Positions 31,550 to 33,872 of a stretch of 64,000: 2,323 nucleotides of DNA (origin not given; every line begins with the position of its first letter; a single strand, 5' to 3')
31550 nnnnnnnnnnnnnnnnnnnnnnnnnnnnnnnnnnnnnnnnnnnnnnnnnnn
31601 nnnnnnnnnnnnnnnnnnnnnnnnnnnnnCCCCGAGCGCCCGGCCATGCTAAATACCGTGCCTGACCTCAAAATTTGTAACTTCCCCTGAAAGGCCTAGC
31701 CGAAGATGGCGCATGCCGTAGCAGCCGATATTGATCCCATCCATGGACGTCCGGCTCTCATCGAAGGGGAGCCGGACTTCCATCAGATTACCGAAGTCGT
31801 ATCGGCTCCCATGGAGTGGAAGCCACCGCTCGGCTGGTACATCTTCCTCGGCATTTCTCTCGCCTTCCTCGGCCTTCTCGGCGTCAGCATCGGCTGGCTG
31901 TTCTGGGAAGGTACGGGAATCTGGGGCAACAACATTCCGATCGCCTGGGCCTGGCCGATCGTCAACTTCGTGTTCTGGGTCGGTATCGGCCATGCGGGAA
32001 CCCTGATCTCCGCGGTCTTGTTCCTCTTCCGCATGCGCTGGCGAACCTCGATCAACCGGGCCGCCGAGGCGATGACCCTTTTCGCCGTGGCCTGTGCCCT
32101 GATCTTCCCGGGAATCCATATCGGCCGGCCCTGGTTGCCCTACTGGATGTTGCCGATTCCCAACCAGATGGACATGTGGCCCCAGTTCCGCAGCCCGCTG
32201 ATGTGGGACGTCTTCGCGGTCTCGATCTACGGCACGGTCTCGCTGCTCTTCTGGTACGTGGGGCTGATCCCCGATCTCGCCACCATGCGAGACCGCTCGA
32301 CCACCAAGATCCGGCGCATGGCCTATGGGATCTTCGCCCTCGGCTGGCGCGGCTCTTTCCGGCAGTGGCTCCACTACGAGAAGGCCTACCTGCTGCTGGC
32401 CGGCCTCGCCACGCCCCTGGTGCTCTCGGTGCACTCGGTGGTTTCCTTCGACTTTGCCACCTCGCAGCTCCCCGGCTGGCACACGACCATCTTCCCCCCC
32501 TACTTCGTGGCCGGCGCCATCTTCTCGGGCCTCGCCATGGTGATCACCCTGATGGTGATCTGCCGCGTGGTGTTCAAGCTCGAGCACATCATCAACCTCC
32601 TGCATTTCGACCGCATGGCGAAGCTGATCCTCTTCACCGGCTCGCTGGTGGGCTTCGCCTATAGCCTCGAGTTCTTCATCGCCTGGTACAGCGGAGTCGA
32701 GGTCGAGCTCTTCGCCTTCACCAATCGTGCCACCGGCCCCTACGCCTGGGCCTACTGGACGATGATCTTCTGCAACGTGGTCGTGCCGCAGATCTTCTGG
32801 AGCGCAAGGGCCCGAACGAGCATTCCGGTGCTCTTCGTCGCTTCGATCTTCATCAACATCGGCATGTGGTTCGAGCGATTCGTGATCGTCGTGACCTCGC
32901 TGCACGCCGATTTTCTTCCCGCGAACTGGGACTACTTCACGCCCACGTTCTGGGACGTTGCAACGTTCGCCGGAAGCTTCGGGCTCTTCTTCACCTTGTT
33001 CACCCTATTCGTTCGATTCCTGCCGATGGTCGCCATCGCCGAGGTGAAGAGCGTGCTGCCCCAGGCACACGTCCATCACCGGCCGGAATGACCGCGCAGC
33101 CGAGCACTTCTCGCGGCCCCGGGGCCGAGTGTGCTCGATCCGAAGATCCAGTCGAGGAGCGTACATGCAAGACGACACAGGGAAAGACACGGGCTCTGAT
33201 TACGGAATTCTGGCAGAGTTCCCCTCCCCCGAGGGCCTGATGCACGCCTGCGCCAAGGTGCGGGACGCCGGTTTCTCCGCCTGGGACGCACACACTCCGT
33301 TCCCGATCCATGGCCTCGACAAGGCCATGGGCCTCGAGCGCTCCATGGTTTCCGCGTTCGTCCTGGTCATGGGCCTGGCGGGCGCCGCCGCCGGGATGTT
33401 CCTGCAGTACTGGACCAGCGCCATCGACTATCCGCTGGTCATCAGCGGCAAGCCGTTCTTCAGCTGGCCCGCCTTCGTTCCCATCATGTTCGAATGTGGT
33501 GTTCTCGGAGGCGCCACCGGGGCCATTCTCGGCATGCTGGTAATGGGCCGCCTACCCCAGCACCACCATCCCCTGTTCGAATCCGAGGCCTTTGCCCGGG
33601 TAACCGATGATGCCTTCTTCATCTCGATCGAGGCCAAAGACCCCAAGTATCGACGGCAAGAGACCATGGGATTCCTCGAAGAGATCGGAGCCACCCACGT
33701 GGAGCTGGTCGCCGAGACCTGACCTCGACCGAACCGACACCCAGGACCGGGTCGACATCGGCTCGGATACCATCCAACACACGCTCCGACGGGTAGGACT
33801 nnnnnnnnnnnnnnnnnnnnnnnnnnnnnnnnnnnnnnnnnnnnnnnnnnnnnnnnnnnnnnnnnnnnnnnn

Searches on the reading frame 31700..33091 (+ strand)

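Call 54: search_protein_families(library=pfam, proteins=[window:31700-33091:+], max_evalue=0.00001)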
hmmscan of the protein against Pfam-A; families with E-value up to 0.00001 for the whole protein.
window:31700-33091:+ (463 aa): 1 family
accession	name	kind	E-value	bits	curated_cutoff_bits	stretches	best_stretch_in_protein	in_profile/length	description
PF03916.19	NrfD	-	6.7e-23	82.2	25.8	1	80-400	8-308/313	Polysulphide reductase, NrfD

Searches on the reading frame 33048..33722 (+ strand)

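Call 54: search_protein_families(library=pfam, proteins=[window:33048-33722:+], max_evalue=0.00001)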
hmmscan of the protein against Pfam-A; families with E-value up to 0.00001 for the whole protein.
window:33048-33722:+ (224 aa): 1 family
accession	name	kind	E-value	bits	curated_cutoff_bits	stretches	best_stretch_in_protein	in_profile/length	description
PF11821.13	ActD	-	5e-66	222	25.7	1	52-219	1-169/170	Alternative complex III, ActD subunit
